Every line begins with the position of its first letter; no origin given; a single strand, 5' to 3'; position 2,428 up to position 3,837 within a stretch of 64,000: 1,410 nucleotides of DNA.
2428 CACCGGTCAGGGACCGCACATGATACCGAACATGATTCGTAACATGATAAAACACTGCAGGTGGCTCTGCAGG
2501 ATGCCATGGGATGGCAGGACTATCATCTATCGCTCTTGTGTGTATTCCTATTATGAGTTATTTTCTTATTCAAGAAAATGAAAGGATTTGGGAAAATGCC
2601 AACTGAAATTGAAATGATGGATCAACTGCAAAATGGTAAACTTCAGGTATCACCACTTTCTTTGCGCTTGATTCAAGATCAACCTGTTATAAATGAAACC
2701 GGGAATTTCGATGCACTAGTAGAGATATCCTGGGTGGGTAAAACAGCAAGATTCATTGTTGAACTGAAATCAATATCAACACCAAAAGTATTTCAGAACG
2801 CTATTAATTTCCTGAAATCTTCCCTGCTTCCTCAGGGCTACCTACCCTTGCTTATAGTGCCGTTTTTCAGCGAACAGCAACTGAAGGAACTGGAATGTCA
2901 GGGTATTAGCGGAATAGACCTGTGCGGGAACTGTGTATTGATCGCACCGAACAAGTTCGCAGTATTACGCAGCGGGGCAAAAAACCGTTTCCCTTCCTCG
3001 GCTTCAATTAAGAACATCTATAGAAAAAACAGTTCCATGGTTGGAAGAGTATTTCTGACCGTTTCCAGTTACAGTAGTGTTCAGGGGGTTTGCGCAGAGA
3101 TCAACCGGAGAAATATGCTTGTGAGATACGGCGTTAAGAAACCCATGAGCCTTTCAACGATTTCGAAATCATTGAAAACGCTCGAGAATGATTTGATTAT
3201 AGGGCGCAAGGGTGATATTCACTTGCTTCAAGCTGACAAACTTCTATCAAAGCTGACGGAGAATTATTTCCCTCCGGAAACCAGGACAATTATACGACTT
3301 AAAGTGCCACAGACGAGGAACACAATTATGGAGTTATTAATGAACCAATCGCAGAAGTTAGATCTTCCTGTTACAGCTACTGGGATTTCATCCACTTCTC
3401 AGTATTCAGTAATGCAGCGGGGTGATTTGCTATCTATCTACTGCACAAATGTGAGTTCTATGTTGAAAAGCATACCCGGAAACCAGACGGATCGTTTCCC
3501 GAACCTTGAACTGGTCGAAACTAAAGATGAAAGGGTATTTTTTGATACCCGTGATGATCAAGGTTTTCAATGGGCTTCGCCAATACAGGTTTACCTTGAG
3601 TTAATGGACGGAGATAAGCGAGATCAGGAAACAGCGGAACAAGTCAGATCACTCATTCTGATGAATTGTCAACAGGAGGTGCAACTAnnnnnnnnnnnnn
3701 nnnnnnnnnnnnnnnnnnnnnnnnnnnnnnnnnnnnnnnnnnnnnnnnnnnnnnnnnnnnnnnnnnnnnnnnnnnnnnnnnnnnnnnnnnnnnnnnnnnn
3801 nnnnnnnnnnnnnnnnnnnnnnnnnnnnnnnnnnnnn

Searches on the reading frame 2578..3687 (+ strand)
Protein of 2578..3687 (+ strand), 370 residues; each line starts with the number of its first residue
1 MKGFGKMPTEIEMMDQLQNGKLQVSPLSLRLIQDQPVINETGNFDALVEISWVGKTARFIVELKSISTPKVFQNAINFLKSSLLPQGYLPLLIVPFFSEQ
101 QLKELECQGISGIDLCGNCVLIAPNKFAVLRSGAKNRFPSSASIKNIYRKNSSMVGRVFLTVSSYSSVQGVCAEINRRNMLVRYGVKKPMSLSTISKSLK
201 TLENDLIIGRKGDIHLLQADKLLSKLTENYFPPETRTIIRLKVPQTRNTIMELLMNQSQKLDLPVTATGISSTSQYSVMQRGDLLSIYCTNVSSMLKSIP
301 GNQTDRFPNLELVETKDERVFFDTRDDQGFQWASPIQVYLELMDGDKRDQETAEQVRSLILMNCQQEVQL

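Call 4: search_protein_families(library=pfam, proteins=[window:2578-3687:+], max_evalue=1)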
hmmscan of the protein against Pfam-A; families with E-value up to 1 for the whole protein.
window:2578-3687:+ (370 aa): 3 families
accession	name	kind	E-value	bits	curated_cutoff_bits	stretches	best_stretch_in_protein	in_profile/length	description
PF09952.14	AbiEi_2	-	0.011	16.5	21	1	269-358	51-139/143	Transcriptional regulator, AbiEi antitoxin, Type IV TA system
PF00439.30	Bromodomain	-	0.18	12.3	21.7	1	186-205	33-52/84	Bromodomain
PF01022.26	HTH_5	-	0.3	11.4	22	0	190-204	27-41/47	Bacterial regulatory protein, arsR family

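Call 5: search_protein_families(library=padloc, proteins=[window:2578-3687:+], max_evalue=1)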
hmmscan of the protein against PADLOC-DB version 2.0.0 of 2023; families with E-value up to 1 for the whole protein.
window:2578-3687:+ (370 aa): 0 families

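Call 6: search_protein_families(library=ncbifam, proteins=[window:2578-3687:+], max_evalue=1)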
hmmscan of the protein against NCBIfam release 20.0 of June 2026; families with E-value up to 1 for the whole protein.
window:2578-3687:+ (370 aa): 1 family
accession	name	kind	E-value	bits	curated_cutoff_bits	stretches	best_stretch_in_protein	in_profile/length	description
NF009729.0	PRK13254.1-3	equivalog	0.073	12.7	171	1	210-242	108-140/155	cytochrome c maturation protein CcmE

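Call 8: find_homologous_proteins(query=window:2578-3687:+, max_evalue=0.001)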
Query window:2578-3687:+ (370 aa): 1131 proteins with E <= 0.001 among 3263 candidates; the best 120 are listed.
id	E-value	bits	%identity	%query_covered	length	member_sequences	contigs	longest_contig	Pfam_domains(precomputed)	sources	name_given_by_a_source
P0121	7.4e-235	796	100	98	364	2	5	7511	-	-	-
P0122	1.5e-204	697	88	98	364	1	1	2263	-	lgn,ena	-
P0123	1.1e-186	638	80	98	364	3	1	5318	-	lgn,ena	-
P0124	1.3e-186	638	80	98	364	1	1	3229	-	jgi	-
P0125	6.3e-152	524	67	98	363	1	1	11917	-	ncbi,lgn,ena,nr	ncbi:MAG: hypothetical protein KAW14_00270 [Candidatus Aegiribacteria sp.]|nr:hypothetical protein [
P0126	5.3e-150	517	62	99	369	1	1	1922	-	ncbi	-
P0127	8.1e-149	513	63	100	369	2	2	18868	-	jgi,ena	-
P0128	8.8e-148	510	65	97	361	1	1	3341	-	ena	-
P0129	1.4e-147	509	64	98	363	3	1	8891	-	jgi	-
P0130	2.4e-147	508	65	98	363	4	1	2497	-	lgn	-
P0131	4.6e-147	508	63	98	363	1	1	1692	-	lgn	-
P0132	6.7e-147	507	64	98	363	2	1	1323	-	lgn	-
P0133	9.1e-145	500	63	97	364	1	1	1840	-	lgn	-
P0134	4.1e-144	498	65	97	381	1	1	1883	-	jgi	jgi:hypothetical protein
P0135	5.8e-142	491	64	97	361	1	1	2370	-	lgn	-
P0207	9.6e-137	474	61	98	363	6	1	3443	PF09952.15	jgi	-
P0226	2.9e-136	472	61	98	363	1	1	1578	PF09952.15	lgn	-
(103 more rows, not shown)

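Call 13: search_solved_structures(query=A2, max_evalue=10, show_alignments=2)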
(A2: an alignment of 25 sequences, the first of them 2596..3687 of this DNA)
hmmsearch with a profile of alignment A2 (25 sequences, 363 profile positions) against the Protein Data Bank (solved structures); distinct sequences matched with E-value up to 10: 0.

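Call 23: predict_structure(alignment_id=A2)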
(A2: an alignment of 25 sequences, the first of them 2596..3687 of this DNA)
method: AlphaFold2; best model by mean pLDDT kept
length: 364 residues; sequences in the alignment: 25
mean_pLDDT: 57.2   pTM: 0.41
mean pLDDT of the five models: 57.2, 52.0, 51.4, 49.0, 48.5
residues with pLDDT >= 90: 1; 70-90: 120; 50-70: 91; < 50: 152
segments of 3 or more residues with pLDDT < 50: 1-12, 14-19, 32-34, 110-166, 169-211, 256-271, 316-325, 360-364
pLDDT, mean of each block of 10 residues (from residue 1): 42 45 60 60 70 79 83 84 79 70 70 44 31 26 27 34 47 36 37 37 33 54 69 84 68 51 35 69 75 81 82 46 47 75 77 60 38
secondary structure, 60 per line:
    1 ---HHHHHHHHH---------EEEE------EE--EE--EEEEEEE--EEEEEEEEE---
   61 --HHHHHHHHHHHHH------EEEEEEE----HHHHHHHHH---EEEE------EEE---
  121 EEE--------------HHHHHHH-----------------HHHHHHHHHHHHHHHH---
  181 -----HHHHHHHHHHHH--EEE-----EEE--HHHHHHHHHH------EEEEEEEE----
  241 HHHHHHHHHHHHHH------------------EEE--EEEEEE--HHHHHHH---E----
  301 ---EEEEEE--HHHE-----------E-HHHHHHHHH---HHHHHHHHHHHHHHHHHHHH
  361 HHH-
elements in order: H4-12 E22-25 E40-46 E49-57 H63-75 E82-88 H93-101 E105-108 E115-117 E121-123 H138-144 H162-177 H186-197 E200-202 E208-210 H213-222 E229-236 H241-254 E273-275 E278-283 H286-292 E304-309 H329-337 H341-363

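Call 24: search_protein_families(library=pfam, alignment_id=A2, max_evalue=1)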
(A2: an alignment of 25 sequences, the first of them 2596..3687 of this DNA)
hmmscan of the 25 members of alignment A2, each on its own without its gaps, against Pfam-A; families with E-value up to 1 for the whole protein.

A. member 1, window:2596-3687:+ (364 aa): 3 families
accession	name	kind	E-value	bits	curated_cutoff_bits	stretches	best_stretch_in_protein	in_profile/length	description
PF09952.14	AbiEi_2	-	0.01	16.6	21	1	263-352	51-139/143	Transcriptional regulator, AbiEi antitoxin, Type IV TA system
PF00439.30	Bromodomain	-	0.17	12.3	21.7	1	180-199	33-52/84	Bromodomain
PF01022.26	HTH_5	-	0.28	11.5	22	0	184-198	27-41/47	Bacterial regulatory protein, arsR family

B. families by the number of members that match (of 25 scanned): 19 families
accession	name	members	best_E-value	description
PF13545.12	HTH_Crp_2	22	0.0013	Crp-like helix-turn-helix domain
PF09952.14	AbiEi_2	21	1.5e-05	Transcriptional regulator, AbiEi antitoxin, Type IV TA system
PF02638.21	GHL10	8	0.015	Glycosyl hydrolase-like 10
PF05732.17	RepL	4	0.0075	Firmicute plasmid replication protein (RepL)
PF24018.1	DUF7331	3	0.012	Family of unknown function (DUF7331)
PF07991.19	KARI_N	3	0.075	Acetohydroxy acid isomeroreductase, NADPH-binding domain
PF00439.30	Bromodomain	2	0.032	Bromodomain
PF17135.9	Ribosomal_L18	2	0.069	Ribosomal protein 60S L18 and 50S L18e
PF17323.7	ToxS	1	0.024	Trans-membrane regulatory protein ToxS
PF01876.22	RNase_P_p30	1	0.024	RNase P subunit p30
PF00392.27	GntR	1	0.084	Bacterial regulatory proteins, gntR family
PF20277.3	CTD11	1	0.11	C-terminal domain 11 of the ABC-three component (ABC-3C) systems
PF03960.21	ArsC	1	0.14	ArsC family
PF17558.7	AGH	1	0.18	Androgenic gland hormone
PF16674.11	UCH_N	1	0.19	N-terminal of ubiquitin carboxyl-terminal hydrolase 37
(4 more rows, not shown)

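Call 28: fold_search(model_id=the predicted structure, library=pdb)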
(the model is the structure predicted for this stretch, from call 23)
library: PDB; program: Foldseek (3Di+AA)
matches with E <= 10: 698; with E <= 0.001: 0
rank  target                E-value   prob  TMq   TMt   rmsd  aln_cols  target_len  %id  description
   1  2vld_A                1.8e-03  1.00  0.18  0.28  11.7       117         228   18  crystal structure of a repair endonuclease from Pyrococcus abyssi (released 2009-05-19)
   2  2vld_B                3.7e-03  0.99  0.18  0.27  11.8       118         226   19  crystal structure of a repair endonuclease from Pyrococcus abyssi (released 2009-05-19)
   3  4f0p_C                5.3e-03  0.98  0.17  0.14   6.7       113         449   12  MspJI Restriction Endonuclease - P31 Form (released 2012-08-08)
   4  5gkj_B                7.5e-03  0.97  0.15  0.22  11.1       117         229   14  Structure of EndoMS in apo form (released 2016-11-02)
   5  6xl1_A                1.1e-02  0.99  0.15  0.15  12.0       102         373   20  crystal structure of cA4-activated Card1(D294N) (released 2020-12-30)
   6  2inb                  1.8e-02  0.96  0.18  0.40   4.7       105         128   15  Crystal structure of an XisH family protein (ZP_00107633.1) from Nostoc punctiforme PCC 73102 at 1.60 A resolution (released 2006-10-24)
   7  4f0p_B                2.7e-02  0.89  0.16  0.14   7.0       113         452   12  MspJI Restriction Endonuclease - P31 Form (released 2012-08-08)
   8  8s87                  2.7e-02  0.12  0.10  0.07  16.8       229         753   13  KOD-H4 DNA polymerase mutant - apo structure (released 2024-11-13)
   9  2okf_A                3.6e-02  0.91  0.18  0.41   4.8       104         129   15  CRYSTAL STRUCTURE OF A FDXN ELEMENT EXCISION CONTROLLING FACTOR PROTEIN (AVA_3312) FROM ANABAENA VARIABILIS AT 1.60 A  (released 2007-01-30)
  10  8em1_B                4.3e-02  0.97  0.18  0.14   4.5       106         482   19  Type IIS Restriction Endonuclease PaqCI, DNA Unbound (released 2023-03-22)
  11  6wya_A                4.6e-02  0.09  0.10  0.06  16.8       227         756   13  RTX (Reverse Transcription Xenopolymerase) in complex with a DNA duplex and dAMPNPP (released 2020-08-19)
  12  7b0h_F                4.6e-02  0.09  0.09  0.06  16.6       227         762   10  TgoT_6G12 Ternary complex (released 2021-01-13)
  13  4f0p_A                4.9e-02  0.82  0.16  0.14   8.1       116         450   11  MspJI Restriction Endonuclease - P31 Form (released 2012-08-08)
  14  4ahc_A                5.2e-02  0.11  0.11  0.07  17.4       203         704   10  Crystal Structure of an Evolved Replicating DNA Polymerase (released 2012-03-07)
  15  7b0h_E                5.2e-02  0.08  0.09  0.07  16.6       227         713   11  TgoT_6G12 Ternary complex (released 2021-01-13)
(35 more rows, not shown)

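Call 42: search_protein_representatives(alignment_id=A2)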
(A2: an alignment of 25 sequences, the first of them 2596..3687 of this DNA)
Query: 25 sequences, 363 profile positions. Proteins with E-value up to 0.001 (for the whole library): 1544; up to 1e-10: 874; up to 1e-30: 460. The best 150 are listed.
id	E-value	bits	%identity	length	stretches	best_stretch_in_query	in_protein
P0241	7.2e-156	535.0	-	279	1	85-361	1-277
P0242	2.0e-137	474.2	-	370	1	2-360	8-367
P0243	2.2e-133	461.0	-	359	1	1-356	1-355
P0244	1.5e-132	458.2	-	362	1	2-360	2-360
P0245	1.0e-128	445.6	-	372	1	1-358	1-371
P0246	1.1e-128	445.5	-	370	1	4-359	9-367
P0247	2.1e-127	441.3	-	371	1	3-361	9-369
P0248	1.2e-125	435.5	-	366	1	2-358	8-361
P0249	4.5e-124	430.3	-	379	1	2-359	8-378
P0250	8.3e-120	416.3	-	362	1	1-359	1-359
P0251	4.5e-119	413.9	-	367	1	1-360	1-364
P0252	1.6e-117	408.8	-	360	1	5-356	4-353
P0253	7.1e-113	393.5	-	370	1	1-358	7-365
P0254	3.3e-112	391.3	-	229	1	7-235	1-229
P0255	5.4e-112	390.6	-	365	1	4-358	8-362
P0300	5.5e-80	285.3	-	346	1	2-359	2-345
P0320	2.8e-74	266.5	-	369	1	4-361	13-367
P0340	1.1e-70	254.7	-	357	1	4-359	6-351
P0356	7.8e-67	242.0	-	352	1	3-360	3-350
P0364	5.3e-66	239.3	-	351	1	2-357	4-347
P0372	3.7e-65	236.5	-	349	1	3-355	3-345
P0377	3.3e-64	233.4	-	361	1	4-359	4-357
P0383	6.4e-63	229.2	-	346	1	1-356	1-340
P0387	9.8e-63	228.5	-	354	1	9-359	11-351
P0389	1.9e-62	227.6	-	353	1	4-357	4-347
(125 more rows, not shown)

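Call 43: search_protein_families(library=pfam, proteins=[P0300, P0320, P0340, P0356, P0364, P0372, P0377, P0383, P0387, P0389], max_evalue=0.1)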
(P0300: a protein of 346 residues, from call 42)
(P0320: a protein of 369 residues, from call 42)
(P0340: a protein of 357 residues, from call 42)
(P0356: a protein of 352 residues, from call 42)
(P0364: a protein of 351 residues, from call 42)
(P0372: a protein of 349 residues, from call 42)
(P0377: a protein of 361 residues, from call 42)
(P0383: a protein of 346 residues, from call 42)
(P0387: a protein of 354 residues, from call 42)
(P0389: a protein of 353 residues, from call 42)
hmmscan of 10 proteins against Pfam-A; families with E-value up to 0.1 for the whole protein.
P0300 (346 aa): 1 family
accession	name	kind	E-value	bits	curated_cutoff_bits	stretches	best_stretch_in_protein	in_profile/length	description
PF09126.16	NaeI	-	0.071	12.8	25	1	159-256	181-279/288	Restriction endonuclease NaeI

P0320 (369 aa): 2 families
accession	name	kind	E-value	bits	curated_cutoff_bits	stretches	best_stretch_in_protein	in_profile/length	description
PF09952.14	AbiEi_2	-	0.033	15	21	1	219-361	2-142/143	Transcriptional regulator, AbiEi antitoxin, Type IV TA system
PF13545.12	HTH_Crp_2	-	0.051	14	27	0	192-225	34-67/70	Crp-like helix-turn-helix domain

P0340 (357 aa): 6 families
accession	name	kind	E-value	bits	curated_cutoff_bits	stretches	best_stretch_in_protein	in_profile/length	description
PF13545.12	HTH_Crp_2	-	0.00027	21.3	27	1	179-213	34-69/70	Crp-like helix-turn-helix domain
PF01047.28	MarR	-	0.01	16.1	24.6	1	178-200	28-50/59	MarR family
PF00006.31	ATP-synt_ab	-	0.023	14.8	29.5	0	218-285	127-190/213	ATP synthase alpha/beta family, nucleotide-binding domain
PF12802.13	MarR_2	-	0.043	14.4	27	0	179-201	32-54/61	MarR family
PF03965.22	Penicillinase_R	-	0.044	14.6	22.6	0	164-202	19-56/115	Penicillinase repressor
PF00126.33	HTH_1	-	0.05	14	26.6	0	179-195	25-41/60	Bacterial regulatory helix-turn-helix protein, lysR family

P0356 (352 aa): 1 family
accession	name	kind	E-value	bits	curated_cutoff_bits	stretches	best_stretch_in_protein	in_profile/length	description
PF13545.12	HTH_Crp_2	-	0.033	14.6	27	1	179-209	37-68/70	Crp-like helix-turn-helix domain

P0364 (351 aa): 0 families

P0372 (349 aa): 0 families

P0377 (361 aa): 2 families
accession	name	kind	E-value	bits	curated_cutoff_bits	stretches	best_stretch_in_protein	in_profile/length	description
PF01047.28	MarR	-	0.016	15.5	24.6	0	174-196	27-49/59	MarR family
PF01475.25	FUR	-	0.018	15.6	23.1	1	152-196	16-61/121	Ferric uptake regulator family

P0383 (346 aa): 0 families

P0387 (354 aa): 1 family
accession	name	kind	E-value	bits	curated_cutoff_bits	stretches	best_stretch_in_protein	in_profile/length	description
PF13545.12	HTH_Crp_2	-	0.035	14.5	27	0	178-211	36-68/70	Crp-like helix-turn-helix domain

P0389 (353 aa): 1 family
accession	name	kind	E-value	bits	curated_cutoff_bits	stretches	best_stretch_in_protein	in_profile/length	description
PF05732.17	RepL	-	0.071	13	20.3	0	174-209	87-122/164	Firmicute plasmid replication protein (RepL)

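Call 47: search_solved_structures(query=A3, max_evalue=10, show_alignments=3)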
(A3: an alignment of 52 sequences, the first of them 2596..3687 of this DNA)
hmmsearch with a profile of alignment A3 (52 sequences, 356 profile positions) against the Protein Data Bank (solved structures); distinct sequences matched with E-value up to 10: 2.
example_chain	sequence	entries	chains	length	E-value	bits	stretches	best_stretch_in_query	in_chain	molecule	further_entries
6dk4_A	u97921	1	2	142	0.017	17.4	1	153-195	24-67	Ferric uptake regulation protein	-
2o03_A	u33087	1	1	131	0.29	13.3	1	157-190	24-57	probable Zinc uptake regulation protein FurB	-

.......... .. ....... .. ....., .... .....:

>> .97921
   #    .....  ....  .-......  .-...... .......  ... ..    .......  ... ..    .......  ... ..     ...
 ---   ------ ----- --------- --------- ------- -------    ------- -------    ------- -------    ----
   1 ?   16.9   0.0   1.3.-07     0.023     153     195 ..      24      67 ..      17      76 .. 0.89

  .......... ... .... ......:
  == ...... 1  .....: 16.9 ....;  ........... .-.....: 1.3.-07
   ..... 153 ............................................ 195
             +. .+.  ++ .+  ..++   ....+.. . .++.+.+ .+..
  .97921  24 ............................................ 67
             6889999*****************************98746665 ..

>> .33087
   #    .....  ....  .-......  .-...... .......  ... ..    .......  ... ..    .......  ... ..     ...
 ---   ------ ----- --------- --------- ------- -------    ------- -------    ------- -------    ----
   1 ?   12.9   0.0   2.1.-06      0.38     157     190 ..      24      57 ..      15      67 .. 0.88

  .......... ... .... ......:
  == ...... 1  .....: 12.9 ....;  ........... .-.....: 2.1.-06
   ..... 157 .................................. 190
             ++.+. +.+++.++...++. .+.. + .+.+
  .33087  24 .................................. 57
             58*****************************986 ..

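Call 56: search_dna_similar(query=window:2596-3687:+, collection=plasmids, mode=protein, max_evalue=0.001, max_rows=20)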
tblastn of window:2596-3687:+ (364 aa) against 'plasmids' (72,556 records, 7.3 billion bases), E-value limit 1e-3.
Records with a match: 1; places in all: 1; records where one place covers at least 80% of the query: 1.
Best place of each record, by identity: <60% 1.
By first word of the organism name: Sphingobium 1.
By predicted mobility (MOB-suite, as given by PLSDB): mobilizable 1.
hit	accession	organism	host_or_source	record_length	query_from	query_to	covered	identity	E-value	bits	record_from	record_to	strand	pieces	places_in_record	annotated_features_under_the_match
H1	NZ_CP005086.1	Sphingobium sp. TKS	-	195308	25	358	92%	20.2%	7e-5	52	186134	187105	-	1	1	type IV toxin-antitoxin system AbiEi family antitoxin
